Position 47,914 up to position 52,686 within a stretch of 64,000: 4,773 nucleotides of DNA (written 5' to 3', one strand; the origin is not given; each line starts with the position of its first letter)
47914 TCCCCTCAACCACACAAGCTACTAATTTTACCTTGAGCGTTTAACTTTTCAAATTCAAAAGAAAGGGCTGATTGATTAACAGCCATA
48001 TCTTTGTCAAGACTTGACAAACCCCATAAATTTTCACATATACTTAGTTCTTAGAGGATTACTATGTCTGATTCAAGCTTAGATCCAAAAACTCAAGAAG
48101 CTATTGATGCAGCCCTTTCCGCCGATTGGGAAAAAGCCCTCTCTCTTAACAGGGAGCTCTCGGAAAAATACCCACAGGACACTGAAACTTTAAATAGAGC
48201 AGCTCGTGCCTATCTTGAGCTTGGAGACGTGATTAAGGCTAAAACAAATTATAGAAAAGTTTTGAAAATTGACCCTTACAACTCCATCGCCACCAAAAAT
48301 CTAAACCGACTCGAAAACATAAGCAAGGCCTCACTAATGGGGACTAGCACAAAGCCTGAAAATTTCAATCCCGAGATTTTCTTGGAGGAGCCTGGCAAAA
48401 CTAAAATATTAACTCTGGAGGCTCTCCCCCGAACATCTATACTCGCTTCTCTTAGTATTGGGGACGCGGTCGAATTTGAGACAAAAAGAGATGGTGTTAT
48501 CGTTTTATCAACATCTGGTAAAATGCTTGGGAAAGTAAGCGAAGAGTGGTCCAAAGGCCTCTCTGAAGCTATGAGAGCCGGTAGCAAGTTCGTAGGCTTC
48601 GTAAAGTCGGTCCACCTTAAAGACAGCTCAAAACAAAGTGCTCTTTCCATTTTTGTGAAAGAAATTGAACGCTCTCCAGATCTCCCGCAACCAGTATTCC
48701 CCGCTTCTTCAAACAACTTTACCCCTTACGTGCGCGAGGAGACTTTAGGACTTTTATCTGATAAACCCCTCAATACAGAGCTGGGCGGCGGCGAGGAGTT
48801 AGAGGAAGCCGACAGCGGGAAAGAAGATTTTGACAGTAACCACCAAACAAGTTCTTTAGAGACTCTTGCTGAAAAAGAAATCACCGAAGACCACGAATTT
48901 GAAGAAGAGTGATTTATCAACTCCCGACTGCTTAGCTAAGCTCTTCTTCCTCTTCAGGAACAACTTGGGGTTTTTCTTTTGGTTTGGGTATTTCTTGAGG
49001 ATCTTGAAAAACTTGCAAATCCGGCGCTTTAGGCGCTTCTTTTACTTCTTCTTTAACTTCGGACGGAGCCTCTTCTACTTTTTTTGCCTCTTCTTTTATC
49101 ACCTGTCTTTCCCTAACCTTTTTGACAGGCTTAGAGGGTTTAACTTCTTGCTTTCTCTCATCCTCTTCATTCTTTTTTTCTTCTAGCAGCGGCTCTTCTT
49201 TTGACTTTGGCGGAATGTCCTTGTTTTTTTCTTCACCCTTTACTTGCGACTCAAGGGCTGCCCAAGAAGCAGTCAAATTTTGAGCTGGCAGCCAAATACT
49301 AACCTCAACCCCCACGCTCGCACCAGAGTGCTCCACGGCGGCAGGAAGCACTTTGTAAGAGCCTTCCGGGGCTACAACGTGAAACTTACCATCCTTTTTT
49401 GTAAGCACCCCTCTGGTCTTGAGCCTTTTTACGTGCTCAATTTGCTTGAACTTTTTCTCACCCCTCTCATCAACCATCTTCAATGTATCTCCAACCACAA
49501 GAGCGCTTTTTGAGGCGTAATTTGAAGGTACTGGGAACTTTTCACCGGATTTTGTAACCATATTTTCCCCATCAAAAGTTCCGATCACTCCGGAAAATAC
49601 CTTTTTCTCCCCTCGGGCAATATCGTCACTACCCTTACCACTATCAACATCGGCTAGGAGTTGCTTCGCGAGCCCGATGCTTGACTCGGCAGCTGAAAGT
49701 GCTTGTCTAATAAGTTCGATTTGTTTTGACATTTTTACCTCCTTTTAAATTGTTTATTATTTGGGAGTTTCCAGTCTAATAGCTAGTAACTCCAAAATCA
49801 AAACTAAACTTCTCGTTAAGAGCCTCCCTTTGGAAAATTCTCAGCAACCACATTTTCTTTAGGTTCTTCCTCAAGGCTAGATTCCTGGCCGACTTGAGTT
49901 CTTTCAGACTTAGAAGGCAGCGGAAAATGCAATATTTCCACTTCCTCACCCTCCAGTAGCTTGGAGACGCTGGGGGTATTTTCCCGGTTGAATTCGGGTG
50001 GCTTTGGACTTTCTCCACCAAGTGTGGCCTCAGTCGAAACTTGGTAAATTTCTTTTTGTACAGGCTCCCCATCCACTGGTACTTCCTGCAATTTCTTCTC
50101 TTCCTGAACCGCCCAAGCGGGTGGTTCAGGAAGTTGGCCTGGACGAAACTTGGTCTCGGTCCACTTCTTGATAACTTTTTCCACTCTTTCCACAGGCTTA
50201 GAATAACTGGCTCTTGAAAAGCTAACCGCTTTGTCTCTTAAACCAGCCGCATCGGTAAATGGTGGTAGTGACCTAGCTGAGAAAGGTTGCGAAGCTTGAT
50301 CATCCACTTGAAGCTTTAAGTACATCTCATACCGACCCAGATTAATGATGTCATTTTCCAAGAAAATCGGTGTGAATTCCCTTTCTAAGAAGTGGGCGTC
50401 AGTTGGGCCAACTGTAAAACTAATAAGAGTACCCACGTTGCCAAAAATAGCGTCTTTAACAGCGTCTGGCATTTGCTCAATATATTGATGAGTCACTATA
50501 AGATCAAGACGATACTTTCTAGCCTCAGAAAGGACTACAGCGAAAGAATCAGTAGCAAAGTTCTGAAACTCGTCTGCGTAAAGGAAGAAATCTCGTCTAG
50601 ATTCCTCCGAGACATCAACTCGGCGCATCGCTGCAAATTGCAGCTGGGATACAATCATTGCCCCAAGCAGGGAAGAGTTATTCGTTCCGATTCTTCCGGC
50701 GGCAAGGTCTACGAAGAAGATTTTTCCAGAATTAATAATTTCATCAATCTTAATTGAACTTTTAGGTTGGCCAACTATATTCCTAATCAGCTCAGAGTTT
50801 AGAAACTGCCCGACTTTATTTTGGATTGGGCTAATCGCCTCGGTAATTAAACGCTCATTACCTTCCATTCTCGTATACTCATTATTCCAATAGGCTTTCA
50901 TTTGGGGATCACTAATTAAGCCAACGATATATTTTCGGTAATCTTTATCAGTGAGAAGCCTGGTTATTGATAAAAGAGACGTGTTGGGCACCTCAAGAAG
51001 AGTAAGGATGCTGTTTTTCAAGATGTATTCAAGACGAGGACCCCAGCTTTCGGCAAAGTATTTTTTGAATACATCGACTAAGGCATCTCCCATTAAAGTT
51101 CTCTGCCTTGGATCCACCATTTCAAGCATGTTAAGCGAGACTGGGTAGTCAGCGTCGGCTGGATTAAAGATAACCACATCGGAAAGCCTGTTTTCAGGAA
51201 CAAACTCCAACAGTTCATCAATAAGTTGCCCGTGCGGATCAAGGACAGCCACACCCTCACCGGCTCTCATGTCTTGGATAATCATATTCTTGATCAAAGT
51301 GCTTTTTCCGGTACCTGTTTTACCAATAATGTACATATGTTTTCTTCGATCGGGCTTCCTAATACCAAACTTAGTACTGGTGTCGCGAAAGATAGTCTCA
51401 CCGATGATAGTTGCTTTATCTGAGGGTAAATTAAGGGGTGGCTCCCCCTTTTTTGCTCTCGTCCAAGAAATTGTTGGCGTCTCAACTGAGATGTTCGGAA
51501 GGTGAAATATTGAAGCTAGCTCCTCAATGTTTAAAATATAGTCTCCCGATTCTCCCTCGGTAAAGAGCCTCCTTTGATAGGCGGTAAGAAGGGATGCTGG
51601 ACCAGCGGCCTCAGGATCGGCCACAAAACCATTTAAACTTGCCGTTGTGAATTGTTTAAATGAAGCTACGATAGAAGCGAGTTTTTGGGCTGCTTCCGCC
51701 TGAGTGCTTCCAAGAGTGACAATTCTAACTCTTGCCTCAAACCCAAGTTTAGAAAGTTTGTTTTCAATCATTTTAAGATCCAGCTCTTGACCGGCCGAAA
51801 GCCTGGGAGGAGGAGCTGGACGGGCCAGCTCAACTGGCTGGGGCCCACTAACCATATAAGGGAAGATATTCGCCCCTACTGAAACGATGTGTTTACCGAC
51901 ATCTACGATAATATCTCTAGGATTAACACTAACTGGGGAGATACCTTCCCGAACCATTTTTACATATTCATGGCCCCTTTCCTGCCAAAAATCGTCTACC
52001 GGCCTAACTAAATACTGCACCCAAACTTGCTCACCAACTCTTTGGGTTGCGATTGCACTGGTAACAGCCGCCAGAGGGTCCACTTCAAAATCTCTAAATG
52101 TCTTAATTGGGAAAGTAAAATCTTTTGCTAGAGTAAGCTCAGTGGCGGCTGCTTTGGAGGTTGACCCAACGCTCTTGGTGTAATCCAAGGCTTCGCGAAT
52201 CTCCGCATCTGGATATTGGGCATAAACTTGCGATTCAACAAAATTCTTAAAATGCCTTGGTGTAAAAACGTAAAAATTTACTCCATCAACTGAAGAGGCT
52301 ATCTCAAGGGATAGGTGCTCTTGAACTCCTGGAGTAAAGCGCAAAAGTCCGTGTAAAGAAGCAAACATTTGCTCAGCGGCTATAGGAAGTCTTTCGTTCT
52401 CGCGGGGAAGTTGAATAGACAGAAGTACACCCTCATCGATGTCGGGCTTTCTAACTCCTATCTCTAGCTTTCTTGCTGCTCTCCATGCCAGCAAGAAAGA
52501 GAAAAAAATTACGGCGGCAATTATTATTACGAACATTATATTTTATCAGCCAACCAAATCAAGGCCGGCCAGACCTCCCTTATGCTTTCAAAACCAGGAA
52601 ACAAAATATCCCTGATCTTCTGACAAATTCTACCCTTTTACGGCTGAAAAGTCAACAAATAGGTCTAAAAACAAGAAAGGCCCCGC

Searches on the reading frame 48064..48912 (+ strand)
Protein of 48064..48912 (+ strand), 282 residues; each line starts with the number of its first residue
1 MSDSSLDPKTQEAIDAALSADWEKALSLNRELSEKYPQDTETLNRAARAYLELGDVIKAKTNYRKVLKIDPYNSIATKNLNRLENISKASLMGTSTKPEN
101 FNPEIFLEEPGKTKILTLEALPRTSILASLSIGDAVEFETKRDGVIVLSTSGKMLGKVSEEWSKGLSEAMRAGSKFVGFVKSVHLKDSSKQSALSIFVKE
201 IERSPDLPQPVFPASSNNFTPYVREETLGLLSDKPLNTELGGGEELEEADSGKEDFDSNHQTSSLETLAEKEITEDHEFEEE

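Call 13: search_protein_families(library=pfam, proteins=[window:48064-48912:+], max_evalue=0.01)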
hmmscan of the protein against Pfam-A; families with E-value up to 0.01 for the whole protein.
window:48064-48912:+ (282 aa): 9 families
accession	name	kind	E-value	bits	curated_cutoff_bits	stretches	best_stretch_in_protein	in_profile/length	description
PF07719.23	TPR_2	-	4.6e-06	26.8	27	1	41-73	2-34/34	Tetratricopeptide repeat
PF13181.12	TPR_8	-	1.3e-05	25.5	25.7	1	41-72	2-33/34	Tetratricopeptide repeat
PF00515.34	TPR_1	-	4.7e-05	23.5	27.8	1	41-73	2-34/34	Tetratricopeptide repeat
PF13431.12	TPR_17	-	0.00032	21.2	24.4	0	33-60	6-33/34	Tetratricopeptide repeat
PF13424.12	TPR_12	-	0.00053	20.6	30.1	1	22-70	26-75/77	Tetratricopeptide repeat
PF08797.16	HIRAN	-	0.0013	19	24.7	1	141-191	37-86/96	HIRAN domain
PF13174.12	TPR_6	-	0.002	19.1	26.3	0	45-71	5-31/33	Tetratricopeptide repeat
PF14559.12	TPR_19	-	0.0021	18.8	25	1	21-66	6-51/68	Tetratricopeptide repeat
PF13428.12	TPR_14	-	0.0024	18.8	23.5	0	43-80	4-41/44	Tetratricopeptide repeat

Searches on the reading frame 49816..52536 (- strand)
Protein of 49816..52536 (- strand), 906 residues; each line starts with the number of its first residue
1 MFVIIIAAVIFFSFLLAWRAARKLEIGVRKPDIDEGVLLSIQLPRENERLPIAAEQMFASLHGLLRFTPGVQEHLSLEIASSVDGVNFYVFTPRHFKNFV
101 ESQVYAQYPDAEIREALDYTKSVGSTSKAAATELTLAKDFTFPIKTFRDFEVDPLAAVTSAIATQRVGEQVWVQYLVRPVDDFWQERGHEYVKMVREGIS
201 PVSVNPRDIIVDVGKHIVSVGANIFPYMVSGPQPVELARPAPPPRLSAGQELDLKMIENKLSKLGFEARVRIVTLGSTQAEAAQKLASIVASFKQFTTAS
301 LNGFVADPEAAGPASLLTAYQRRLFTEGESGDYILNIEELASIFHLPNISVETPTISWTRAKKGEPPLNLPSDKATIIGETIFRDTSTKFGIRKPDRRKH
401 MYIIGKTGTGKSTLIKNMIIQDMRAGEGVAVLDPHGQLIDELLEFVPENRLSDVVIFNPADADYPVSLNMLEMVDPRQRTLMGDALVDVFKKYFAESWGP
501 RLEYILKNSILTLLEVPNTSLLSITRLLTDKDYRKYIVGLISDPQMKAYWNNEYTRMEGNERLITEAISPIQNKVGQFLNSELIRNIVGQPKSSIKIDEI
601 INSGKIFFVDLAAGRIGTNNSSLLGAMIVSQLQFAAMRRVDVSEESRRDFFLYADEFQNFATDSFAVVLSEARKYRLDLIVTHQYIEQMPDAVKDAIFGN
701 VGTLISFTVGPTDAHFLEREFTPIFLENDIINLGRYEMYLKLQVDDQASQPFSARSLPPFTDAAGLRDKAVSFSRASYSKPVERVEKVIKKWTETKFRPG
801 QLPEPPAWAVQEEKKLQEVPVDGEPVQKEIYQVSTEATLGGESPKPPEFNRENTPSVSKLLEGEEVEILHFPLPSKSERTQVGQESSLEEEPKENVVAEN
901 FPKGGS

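Call 13: search_protein_families(library=pfam, proteins=[window:49816-52536:-], max_evalue=0.01)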
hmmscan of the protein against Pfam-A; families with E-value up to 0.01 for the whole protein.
window:49816-52536:- (906 aa): 8 families
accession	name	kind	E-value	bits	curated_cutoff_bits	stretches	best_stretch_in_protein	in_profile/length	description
PF10412.15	TrwB_AAD_bind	-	6.9e-11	42.1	20.5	1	396-692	13-289/387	Type IV secretion-system coupling protein DNA-binding domain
PF01935.23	DUF87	-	1.6e-08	35.4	23.2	1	379-613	4-203/220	Helicase HerA, central domain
PF02534.20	T4SS-DNA_transf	-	0.0005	19.5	20.1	1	374-484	17-127/468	Type IV secretory system Conjugative DNA transfer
PF01580.24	FtsK_SpoIIIE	-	0.0037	17.2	24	1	390-420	39-61/221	FtsK/SpoIIIE family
PF12696.13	TraG-D_C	-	0.0054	17.1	22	0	652-716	4-71/126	TraM recognition site of TraD and TraG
PF13401.12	AAA_22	-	0.0074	17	27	0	397-422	4-29/130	AAA domain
PF25199.1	nSTAND_NTPase5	-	0.008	16.4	34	0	393-457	36-102/145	Novel STAND NTPase 5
PF05621.17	TniB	-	0.0088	15.9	22.4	0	394-418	31-55/189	Bacterial TniB protein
